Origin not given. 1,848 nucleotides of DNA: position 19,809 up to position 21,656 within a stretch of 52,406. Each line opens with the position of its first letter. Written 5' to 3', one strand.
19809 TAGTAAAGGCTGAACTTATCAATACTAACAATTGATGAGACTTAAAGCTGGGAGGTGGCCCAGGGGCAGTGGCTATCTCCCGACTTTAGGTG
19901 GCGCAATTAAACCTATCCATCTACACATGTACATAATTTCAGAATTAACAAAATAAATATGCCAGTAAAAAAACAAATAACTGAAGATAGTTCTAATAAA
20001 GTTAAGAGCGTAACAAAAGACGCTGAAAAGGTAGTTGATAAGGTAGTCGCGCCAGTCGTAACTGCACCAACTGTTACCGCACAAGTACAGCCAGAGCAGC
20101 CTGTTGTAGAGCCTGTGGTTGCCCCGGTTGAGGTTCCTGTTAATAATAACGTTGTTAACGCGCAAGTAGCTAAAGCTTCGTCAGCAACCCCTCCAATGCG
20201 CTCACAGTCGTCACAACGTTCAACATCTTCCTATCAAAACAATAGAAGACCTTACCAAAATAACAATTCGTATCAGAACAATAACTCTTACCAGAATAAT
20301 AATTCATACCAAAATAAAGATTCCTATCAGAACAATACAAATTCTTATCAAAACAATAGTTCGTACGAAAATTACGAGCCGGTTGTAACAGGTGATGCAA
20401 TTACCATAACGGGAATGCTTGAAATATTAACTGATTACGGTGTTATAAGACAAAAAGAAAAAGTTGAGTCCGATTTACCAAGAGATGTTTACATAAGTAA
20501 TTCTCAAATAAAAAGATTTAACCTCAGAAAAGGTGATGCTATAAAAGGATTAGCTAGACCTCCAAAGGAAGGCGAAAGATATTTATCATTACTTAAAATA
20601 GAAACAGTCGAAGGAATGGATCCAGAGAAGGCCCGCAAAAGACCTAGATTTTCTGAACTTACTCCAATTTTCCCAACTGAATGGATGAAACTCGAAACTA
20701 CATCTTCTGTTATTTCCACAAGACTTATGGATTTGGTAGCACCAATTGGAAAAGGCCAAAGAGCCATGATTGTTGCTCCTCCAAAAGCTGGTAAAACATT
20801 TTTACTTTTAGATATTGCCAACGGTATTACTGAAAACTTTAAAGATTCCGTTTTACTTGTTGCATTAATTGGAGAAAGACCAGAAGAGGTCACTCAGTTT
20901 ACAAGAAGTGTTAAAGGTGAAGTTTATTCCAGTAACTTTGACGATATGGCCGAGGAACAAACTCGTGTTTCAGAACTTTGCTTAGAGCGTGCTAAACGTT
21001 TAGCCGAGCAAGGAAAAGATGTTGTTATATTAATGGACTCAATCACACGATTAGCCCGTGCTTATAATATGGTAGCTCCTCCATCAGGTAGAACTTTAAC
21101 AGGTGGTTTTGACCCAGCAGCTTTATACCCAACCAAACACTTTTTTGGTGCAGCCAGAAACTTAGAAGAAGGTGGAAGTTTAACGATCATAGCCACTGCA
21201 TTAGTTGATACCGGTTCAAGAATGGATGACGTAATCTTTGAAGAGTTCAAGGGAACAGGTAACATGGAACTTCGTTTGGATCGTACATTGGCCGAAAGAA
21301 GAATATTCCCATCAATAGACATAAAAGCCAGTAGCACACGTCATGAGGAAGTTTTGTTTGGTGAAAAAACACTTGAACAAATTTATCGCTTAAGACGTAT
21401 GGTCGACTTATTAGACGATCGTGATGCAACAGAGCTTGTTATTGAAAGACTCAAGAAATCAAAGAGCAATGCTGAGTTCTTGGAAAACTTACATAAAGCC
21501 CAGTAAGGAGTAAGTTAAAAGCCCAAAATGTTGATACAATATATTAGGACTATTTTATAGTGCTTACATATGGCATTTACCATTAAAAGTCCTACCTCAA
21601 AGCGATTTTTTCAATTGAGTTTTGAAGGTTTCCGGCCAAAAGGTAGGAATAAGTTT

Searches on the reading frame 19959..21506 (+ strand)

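Call 56: search_protein_families(library=pfam, proteins=[window:19959-21506:+], max_evalue=0.00001)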
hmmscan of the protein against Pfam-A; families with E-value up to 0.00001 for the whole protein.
window:19959-21506:+ (515 aa): 2 families
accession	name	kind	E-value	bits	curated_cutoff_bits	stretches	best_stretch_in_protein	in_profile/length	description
PF00006.31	ATP-synt_ab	-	1.2e-29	103.9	29.5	1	255-459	3-212/213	ATP synthase alpha/beta family, nucleotide-binding domain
PF07497.18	Rho_RNA_bind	-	6.8e-23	80.7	27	1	151-223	2-73/73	Rho termination factor, RNA-binding domain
